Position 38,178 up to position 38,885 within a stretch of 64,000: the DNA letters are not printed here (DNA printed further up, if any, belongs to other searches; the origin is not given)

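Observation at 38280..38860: AT-rich lipoprotein gene at the position of the P1 res-mod locus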

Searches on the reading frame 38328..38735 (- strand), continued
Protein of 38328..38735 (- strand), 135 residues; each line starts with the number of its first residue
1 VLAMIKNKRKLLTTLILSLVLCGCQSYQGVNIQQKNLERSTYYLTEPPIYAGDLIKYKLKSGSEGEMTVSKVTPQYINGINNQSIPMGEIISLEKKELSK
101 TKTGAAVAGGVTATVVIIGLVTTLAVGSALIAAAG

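Call 30: search_protein_representatives(alignment_id=A2)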
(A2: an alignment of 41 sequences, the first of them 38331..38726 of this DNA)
Query: 41 sequences, 135 profile positions. Proteins with E-value up to 0.001 (for the whole library): 392; up to 1e-10: 37; up to 1e-30: 11. The best 150 are listed.
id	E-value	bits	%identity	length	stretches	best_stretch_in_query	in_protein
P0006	1.1e-62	225.7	-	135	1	1-135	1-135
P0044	5.9e-44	165.2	-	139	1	2-135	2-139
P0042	2.0e-41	156.9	-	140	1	12-134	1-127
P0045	1.3e-40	154.3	-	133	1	1-133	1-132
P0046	4.8e-39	149.2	-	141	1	1-129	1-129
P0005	2.3e-38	147.1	-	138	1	8-134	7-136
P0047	1.7e-37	144.2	-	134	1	1-134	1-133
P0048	1.6e-36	141.1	-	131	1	2-129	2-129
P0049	4.2e-35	136.5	-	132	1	1-130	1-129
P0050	8.0e-35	135.6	-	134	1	1-132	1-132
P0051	2.1e-32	127.8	-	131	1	1-131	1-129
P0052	4.6e-30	120.2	-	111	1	31-133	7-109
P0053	5.0e-28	113.6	-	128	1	1-129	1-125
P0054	1.1e-26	109.2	-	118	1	1-100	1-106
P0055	2.3e-25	105.0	-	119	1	14-130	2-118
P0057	3.8e-22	94.6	-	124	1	10-131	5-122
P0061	2.3e-19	85.5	-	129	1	8-121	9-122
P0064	2.4e-14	69.3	-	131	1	12-132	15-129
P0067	3.1e-13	65.7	-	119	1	9-121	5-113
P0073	6.2e-12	61.5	-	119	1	9-123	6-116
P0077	7.6e-11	58.0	-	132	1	8-119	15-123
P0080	1.9e-10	56.7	-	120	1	1-121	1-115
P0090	2.7e-09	53.0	-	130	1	11-125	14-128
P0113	3.9e-08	49.2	-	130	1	5-130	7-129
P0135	2.5e-07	46.6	-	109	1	13-121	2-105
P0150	6.3e-07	45.3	-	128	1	9-105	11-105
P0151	6.3e-07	45.3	-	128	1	10-120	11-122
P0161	1.0e-06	44.6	-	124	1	11-124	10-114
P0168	1.6e-06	43.9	-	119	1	10-127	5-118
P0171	2.1e-06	43.6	-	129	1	49-123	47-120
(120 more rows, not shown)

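Call 31: search_protein_families(library=pfam, proteins=[P0044, P0053, P0057, P0061, P0064, P0067, P0077, P0090, P0113, P0150], max_evalue=0.1)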
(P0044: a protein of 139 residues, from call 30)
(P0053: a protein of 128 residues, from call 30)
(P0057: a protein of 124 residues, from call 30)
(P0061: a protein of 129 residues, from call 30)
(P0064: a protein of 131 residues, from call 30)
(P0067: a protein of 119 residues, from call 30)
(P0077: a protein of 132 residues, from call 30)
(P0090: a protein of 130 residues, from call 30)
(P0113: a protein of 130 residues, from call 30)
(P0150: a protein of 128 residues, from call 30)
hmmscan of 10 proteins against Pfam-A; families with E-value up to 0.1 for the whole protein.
P0044 (139 aa): 0 families

P0053 (128 aa): 0 families

P0057 (124 aa): 0 families

P0061 (129 aa): 1 family
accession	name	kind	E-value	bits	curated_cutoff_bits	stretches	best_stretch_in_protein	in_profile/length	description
PF02823.21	ATP-synt_DE_N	-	0.065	13.7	27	0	25-44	17-36/80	ATP synthase, Delta/Epsilon chain, beta-sandwich domain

P0064 (131 aa): 1 family
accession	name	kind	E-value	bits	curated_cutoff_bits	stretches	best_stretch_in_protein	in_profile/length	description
PF01943.22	Polysacc_synt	-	0.05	13.5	28.2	1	81-130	125-174/274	Polysaccharide biosynthesis protein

P0067 (119 aa): 2 families
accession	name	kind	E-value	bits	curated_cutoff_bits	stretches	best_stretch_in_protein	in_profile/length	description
PF23843.2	DUF7210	-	0.025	14.5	27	1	37-58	13-34/38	Domain of unknown function (DUF7210)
PF02933.23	CDC48_2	-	0.027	14.6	22.4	1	30-78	10-50/64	Cell division protein 48 (CDC48), domain 2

P0077 (132 aa): 0 families

P0090 (130 aa): 3 families
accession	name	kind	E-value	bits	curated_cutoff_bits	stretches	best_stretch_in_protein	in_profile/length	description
PF19157.5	DUF5839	-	0.0053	17.2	23.7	1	10-76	4-69/83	Family of unknown function (DUF5839)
PF18926.5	DUF5676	-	0.027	15.8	27.6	0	104-126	54-76/82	2TM family of unknown function (DUF5676)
PF04203.18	Sortase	-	0.086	13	26.6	0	46-70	58-83/125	Sortase domain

P0113 (130 aa): 0 families

P0150 (128 aa): 1 family
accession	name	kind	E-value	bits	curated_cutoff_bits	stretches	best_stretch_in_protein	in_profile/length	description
PF24267.1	HVO_1552_C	-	0.018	15.7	27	1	72-125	39-93/98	HVO_1552, C-terminal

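Call 39: fold_search(model_id=the predicted structure, library=viral)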
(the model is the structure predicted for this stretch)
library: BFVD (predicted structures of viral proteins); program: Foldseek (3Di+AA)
matches with E <= 10: 1117; with E <= 0.001: 0
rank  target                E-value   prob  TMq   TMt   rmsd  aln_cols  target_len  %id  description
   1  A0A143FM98            1.4e-02  1.00  0.37  0.21   6.8        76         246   10  (no name in the UniProt tables at hand)
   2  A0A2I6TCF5            1.5e-02  1.00  0.33  0.45  13.1        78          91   12  (no name in the UniProt tables at hand)
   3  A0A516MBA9            2.1e-02  1.00  0.27  0.58   2.8        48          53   21  (no name in the UniProt tables at hand)
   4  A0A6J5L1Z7            3.0e-02  1.00  0.34  0.19   5.9        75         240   15  HTH_XRE domain containing protein [uncultured Caudovirales phage]
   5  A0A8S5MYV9            3.0e-02  0.98  0.29  0.44   7.8        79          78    9  Uncharacterized protein [Siphoviridae sp. ctuUw41]
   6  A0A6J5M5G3            3.5e-02  0.98  0.30  0.26   7.7        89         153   22  Uncharacterized protein [uncultured Caudovirales phage]
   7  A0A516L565            3.7e-02  1.00  0.33  0.21   7.8        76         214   13  (no name in the UniProt tables at hand)
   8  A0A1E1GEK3            4.1e-02  1.00  0.32  0.65   1.2        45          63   13  (no name in the UniProt tables at hand)
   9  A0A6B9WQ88            4.1e-02  0.97  0.30  0.41  10.6        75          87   11  Uncharacterized protein [Escherichia phage nomo]
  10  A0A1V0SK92            4.6e-02  0.99  0.34  0.12  17.7        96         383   12  Uncharacterized protein [Klosneuvirus KNV1]
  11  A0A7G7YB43            5.4e-02  1.00  0.34  0.65   3.2        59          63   17  (no name in the UniProt tables at hand)
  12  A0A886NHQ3            5.7e-02  1.00  0.33  0.17  14.1        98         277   13  (no name in the UniProt tables at hand)
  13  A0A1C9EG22            5.7e-02  0.89  0.31  0.35  17.8       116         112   16  (no name in the UniProt tables at hand)
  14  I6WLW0                6.0e-02  0.99  0.31  0.56   5.8        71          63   11  Uncharacterized protein [Aeromonas phage CC2]
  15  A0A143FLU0            6.7e-02  0.97  0.35  0.13  18.9       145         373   11  (no name in the UniProt tables at hand)
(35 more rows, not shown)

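Call 40: list_cluster_members(proteins=[P0044, P0045, P0047, P0053, P0057, P0064, P0067, P0077, P0090, P0113])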
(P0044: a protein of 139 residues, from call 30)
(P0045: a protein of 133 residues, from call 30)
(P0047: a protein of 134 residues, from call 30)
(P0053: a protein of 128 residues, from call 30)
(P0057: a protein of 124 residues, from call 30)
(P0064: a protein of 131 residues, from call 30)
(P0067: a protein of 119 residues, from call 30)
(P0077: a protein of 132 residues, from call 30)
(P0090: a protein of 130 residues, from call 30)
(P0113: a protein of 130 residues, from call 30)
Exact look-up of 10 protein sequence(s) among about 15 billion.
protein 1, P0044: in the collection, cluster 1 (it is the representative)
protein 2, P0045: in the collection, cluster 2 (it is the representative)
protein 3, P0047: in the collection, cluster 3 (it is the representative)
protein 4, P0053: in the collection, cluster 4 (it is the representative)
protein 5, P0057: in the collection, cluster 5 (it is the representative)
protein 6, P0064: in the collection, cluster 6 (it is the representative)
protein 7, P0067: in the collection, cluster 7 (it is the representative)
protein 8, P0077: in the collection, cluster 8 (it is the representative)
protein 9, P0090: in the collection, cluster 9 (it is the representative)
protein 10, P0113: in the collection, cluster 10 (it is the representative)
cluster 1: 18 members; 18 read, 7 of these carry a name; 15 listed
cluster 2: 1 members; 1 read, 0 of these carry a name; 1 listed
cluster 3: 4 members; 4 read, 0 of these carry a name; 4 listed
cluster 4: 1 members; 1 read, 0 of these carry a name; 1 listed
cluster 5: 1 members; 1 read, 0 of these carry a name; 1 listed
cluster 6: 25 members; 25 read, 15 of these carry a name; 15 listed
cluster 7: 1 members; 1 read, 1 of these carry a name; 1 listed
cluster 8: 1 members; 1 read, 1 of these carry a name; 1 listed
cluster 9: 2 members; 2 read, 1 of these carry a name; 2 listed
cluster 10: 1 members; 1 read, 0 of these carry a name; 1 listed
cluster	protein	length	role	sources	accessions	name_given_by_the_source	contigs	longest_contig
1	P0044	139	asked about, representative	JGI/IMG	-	hypothetical protein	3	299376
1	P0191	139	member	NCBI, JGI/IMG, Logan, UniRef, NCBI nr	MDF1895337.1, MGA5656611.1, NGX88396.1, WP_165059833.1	hypothetical protein [Rahnella contaminans] | hypothetical protein | Phage-related lipoprotein n=1 Tax=Rahnella contaminans TaxID=2703882 ...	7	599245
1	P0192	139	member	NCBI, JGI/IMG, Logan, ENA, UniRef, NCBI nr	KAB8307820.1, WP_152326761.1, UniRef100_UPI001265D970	hypothetical protein EH227_17785 [Rouxiella chamberiensis] | hypothetical protein | hypothetical protein n=1 Tax=Rahnella sp. ChDrAdgB13 TaxID=1850581 RepID=UPI001265D970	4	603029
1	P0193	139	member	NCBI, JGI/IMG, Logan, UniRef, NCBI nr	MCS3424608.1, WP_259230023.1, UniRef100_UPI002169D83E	hypothetical protein M2403_003231 [Rahnella sp. BIGb0603] | hypothetical protein | hypothetical protein n=1 Tax=Rahnella sp. BIGb0603 TaxID=2940612 RepID=UPI002169D83E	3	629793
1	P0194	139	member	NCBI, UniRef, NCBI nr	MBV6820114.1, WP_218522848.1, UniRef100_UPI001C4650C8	hypothetical protein KWG64_19385 [Rahnella sp. PD12R] | hypothetical protein n=1 Tax=Rahnella sp. PD12R TaxID=2855688 RepID=UPI001C4650C8 | hypothetical protein [Rahnella sp. PD12R]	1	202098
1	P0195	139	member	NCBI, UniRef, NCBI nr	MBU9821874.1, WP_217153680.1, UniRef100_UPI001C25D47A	hypothetical protein J1782_18410 [Rahnella sp. BCC 1045] | hypothetical protein n=1 Tax=Rahnella sp. BCC 1045 TaxID=2816251 RepID=UPI001C25D47A | hypothetical protein [Rahnella sp. BCC 1045]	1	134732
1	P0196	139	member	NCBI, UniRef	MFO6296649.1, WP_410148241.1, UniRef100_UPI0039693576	hypothetical protein [Rahnella selenatireducens] | hypothetical protein n=1 Tax=Rahnella selenatireducens TaxID=3389797 RepID=UPI0039693576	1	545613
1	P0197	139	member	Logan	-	-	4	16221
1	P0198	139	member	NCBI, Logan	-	-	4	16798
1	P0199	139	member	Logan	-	-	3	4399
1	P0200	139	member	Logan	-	-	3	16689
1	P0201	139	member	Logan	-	-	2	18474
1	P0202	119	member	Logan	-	-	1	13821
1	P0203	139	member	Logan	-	-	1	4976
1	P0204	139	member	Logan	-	-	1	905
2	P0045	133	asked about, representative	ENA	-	-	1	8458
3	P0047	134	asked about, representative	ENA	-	-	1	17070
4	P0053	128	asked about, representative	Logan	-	-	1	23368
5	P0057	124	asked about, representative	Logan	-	-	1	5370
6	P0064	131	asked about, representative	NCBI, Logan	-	-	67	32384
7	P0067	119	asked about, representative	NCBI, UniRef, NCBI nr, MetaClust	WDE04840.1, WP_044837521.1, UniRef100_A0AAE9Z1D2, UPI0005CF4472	hypothetical protein SG34_026595 [Thalassomonas viridans] | Lipoprotein n=1 Tax=Thalassomonas viridans TaxID=137584 RepID=A0AAE9Z1D2_9GAMM | hypothetical protein [Thalassomonas viridans]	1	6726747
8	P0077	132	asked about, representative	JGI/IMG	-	hypothetical protein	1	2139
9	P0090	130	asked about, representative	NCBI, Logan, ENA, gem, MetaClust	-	\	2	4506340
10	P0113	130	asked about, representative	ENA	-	-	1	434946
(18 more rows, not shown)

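Call 52: search_protein_families(library=ncbifam, proteins=[P0047, P0057, P0067, P0073, P0080, P0135, P0168, P0151, P0171, P0161], max_evalue=0.1)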
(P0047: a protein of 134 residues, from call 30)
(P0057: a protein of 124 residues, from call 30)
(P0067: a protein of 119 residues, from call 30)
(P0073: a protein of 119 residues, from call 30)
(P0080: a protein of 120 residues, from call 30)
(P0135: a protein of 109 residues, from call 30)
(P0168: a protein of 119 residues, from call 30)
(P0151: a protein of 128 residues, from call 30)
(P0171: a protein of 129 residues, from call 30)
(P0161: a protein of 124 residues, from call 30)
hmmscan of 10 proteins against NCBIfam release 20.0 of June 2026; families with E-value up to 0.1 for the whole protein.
P0047 (134 aa): 3 families
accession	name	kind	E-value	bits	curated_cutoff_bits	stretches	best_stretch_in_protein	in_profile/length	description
TIGR03480.1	HpnN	hypoth_equivalog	0.064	11.2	751.85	1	66-131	235-300/862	hopanoid biosynthesis associated RND transporter like protein HpnN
NF052297.1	VV20781_fam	subfamily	0.066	12.7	155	0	5-30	1-26/229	VV20781 family protein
NF033566.1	adhes_LIC20035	equivalog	0.072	11.9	250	1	5-93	1-84/434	LIC20035 family adhesin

P0057 (124 aa): 3 families
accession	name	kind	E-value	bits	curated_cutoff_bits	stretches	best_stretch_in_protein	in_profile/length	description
NF033216.1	lipo_YgdI_YgdR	subfamily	0.0056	16.6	42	1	4-28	7-31/71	YgdI/YgdR family lipoprotein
NF009202.0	PRK12550.1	equivalog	0.013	14.8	306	1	62-122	96-153/272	shikimate 5-dehydrogenase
NF003271.0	PRK04250.1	equivalog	0.019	13.6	405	1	42-106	26-87/407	dihydroorotase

P0067 (119 aa): 3 families
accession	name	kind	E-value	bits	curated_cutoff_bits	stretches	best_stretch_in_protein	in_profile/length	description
NF053637.1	SerProtHtrAspr2045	equivalog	0.0021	17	650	1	39-113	125-205/394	serine protease HtrA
NF058647.1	lipo_LytA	equivalog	0.0067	16.6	110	1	2-88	3-89/107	acidic lipoprotein LytA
NF008699.0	PRK11713.5-2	equivalog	0.013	15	265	1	40-83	34-77/258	16S rRNA (uracil(1498)-N(3))-methyltransferase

P0073 (119 aa): 2 families
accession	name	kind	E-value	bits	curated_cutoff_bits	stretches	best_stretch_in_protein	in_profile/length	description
NF007766.0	PRK10449.1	equivalog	0.0038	16.9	168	1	3-91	2-64/140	heat shock protein HslJ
NF008326.0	PRK11114.1-5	equivalog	0.05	11.8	1107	1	8-113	12-117/782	cellulose biosynthesis cyclic di-GMP-binding regulatory protein BcsB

P0080 (120 aa): 3 families
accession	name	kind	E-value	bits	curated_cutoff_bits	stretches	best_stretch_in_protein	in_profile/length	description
NF037951.1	spanin2_2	subfamily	0.00032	20.8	100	1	1-88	1-78/107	bacteriophage spanin2 family protein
NF050124.2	chryseobasin_RiPP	equivalog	0.01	16.4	50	1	1-54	1-56/71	MNIO class RiPP chryseobasin precursor ChrA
NF040683.1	PorC_Meth_Thtga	equivalog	0.066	12.9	270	1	40-80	85-126/177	pyruvate synthase subunit PorC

P0135 (109 aa): 1 family
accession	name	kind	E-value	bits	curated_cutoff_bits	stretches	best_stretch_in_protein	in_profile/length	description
NF008703.0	PRK11713.6-2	equivalog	0.031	13.4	291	1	15-65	17-66/242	16S rRNA (uracil(1498)-N(3))-methyltransferase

P0168 (119 aa): 0 families

P0151 (128 aa): 1 family
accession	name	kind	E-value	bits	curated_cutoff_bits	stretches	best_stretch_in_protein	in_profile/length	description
NF041601.1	PA5502_lipo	equivalog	0.08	12.5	285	0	6-71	5-69/237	PA5502 family lipoprotein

P0171 (129 aa): 2 families
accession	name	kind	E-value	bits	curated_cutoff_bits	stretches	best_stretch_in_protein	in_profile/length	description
NF003312.0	PRK04313.1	equivalog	0.054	12.8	214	1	47-105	129-184/238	30S ribosomal protein S4e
NF004548.0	PRK05892.1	equivalog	0.073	13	126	1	38-79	76-117/158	nucleoside diphosphate kinase regulator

P0161 (124 aa): 4 families
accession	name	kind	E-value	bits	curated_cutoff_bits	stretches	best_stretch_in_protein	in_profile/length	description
NF037951.1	spanin2_2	subfamily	1.9e-06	27.9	100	1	3-101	2-100/107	bacteriophage spanin2 family protein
NF047391.1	SA0570_fam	equivalog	0.018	15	125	0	1-42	1-41/167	SA0570 family protein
NF006839.0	PRK09357.1-4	equivalog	0.031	12.9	576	1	41-103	26-90/422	dihydroorotase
TIGR03647.1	Na_symport_sm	subfamily_domain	0.083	13.2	26.05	0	98-120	12-34/77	sodium/substrate symporter small subunit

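Call 53: search_solved_structures(query=A2, max_evalue=10)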
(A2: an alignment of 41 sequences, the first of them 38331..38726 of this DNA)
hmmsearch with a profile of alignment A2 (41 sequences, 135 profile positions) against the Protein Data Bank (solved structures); distinct sequences matched with E-value up to 10: 2.
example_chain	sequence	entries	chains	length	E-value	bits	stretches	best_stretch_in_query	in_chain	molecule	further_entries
5iln_A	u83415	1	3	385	0.95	12.3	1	6-68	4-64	Aspartate carbamoyltransferase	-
10dq_P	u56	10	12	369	1.3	11.8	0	49-101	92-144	Inner kinetochore subunit CTF19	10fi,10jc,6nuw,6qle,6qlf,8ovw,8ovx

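Call 58: search_protein_families(library=ncbifam, alignment_id=A2, max_evalue=0.1)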
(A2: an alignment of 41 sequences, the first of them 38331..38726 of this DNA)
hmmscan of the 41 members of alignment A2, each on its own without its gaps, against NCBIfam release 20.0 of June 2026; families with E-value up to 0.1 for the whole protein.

A. member 1, window:38331-38726:- (132 aa): 1 family
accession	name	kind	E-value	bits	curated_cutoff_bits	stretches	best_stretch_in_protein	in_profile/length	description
NF007766.0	PRK10449.1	equivalog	0.022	14.4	168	1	6-41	2-37/140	heat shock protein HslJ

B. families by the number of members that match (of 41 scanned): 14 families
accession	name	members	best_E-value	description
NF040519.1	Sbal_3080_fam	5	0.03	Sbal_3080 family lipoprotein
NF008585.0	PRK11548.1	3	0.0064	outer membrane protein assembly factor BamE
NF007766.0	PRK10449.1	3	0.022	heat shock protein HslJ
NF053526.1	Myco_lipo_LppK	2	0.00066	lipoprotein LppK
NF037951.1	spanin2_2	2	0.013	bacteriophage spanin2 family protein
NF033216.1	lipo_YgdI_YgdR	2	0.035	YgdI/YgdR family lipoprotein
NF010291.0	PRK13731.1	2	0.052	conjugal transfer complement resistance protein TraT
NF047408.1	SA0632_fam_LP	1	0.0054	SA0632 family lipoprotein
NF033933.0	fosA8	1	0.0095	FosA8 family fosfomycin resistance glutathione transferase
NF047669.1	LIC13354_fam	1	0.027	LIC13354 family exoprotein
NF047847.2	SS_mature_LptM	1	0.063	LPS translocon maturation chaperone LptM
NF045721.1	blaBMHC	1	0.093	BMHC family subclass B1 metallo-beta-lactamase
NF010549.0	PRK13942.1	1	0.096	protein-L-isoaspartate O-methyltransferase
NF040598.1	Ala_zip_lipo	1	0.096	Lpp/OprI family alanine-zipper lipoprotein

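Call 60: find_encoding_contigs(protein=P0067, flank=6000, max_places=2)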
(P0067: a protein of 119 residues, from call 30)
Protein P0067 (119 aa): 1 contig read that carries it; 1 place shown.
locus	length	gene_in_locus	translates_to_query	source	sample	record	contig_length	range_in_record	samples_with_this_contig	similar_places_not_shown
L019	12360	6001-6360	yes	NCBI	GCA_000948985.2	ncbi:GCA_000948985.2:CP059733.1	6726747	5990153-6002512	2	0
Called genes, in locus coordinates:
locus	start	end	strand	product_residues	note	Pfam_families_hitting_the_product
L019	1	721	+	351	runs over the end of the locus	PF12833:HTH_18, PF00165:HTH_AraC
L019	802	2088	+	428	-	PF00144:Beta-lactamase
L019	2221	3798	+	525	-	PF02028:BCCT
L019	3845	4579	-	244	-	PF00486:Trans_reg_C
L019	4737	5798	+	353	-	PF00089:Trypsin, PF13365:Trypsin_2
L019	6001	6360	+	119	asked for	-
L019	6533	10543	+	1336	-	PF07494:Reg_prop (faint), PF07495:Y_Y_Y, PF02518:HATPase_c, PF00072:Response_reg, PF00165:HTH_AraC (weak), PF12833:HTH_18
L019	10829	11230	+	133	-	-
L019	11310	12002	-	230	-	-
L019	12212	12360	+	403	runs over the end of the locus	PF12833:HTH_18, PF00165:HTH_AraC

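Call 61: find_encoding_contigs(protein=P0090, flank=6000, max_places=2)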
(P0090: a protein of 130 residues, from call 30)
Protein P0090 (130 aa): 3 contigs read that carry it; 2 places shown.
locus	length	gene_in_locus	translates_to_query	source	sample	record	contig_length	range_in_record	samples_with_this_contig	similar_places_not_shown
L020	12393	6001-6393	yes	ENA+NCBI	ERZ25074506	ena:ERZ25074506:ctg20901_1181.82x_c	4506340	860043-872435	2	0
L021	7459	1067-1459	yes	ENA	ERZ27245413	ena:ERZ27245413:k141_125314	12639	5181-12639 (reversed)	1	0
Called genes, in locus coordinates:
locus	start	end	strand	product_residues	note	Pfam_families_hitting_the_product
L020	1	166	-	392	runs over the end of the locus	PF00278:Orn_DAP_Arg_deC, PF01168:Ala_racemase_N (weak), PF02784:Orn_Arg_deC_N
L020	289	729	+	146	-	PF01047:MarR (weak), PF12802:MarR_2 (weak), PF13384:HTH_23 (weak), PF13404:HTH_AsnC-type, PF13412:HTH_24, PF08279:HTH_11, PF12840:HTH_20, PF01037:AsnC_trans_reg, +4 more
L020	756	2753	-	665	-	PF01757:Acyl_transf_3, PF19040:SGNH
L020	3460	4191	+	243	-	PF01569:PAP2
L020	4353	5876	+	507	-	-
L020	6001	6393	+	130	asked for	-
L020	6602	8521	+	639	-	-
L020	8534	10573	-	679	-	PF01055:Glyco_hydro_31_2nd, PF21365:Glyco_hydro_31_3rd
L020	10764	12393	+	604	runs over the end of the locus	PF17243:POTRA_TamA_1, PF07244:POTRA (faint), PF01103:Omp85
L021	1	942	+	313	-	?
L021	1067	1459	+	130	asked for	-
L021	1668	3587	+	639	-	-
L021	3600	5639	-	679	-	PF01055:Glyco_hydro_31_2nd, PF21365:Glyco_hydro_31_3rd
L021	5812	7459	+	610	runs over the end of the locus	PF17243:POTRA_TamA_1, PF07244:POTRA (faint), PF01103:Omp85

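Call 62: search_protein_families(library=phrogs, proteins=[P0161, P0080, P0067, P0073, P0135, P0168, P0047, P0057, P0015, P0025], max_evalue=0.01)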
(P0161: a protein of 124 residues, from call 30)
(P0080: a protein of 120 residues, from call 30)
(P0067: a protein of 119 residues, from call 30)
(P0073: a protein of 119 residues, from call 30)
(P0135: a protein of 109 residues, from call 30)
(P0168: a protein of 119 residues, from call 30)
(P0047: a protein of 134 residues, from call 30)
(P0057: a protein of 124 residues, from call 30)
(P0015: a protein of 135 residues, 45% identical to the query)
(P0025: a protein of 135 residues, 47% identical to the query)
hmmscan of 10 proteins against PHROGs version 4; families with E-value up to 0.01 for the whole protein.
P0161 (124 aa): 0 families

P0080 (120 aa): 0 families

P0067 (119 aa): 0 families

P0073 (119 aa): 1 family
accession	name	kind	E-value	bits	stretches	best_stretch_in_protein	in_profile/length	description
phrog_30427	-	unknown function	0.0013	19.9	1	6-57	44-94/101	-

P0135 (109 aa): 0 families

P0168 (119 aa): 0 families

P0047 (134 aa): 1 family
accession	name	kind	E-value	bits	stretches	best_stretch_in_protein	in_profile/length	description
phrog_1267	-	lysis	0.0078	17.9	1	6-67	3-63/119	Rz-like spanin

P0057 (124 aa): 0 families

P0015 (135 aa): 0 families

P0025 (135 aa): 0 families
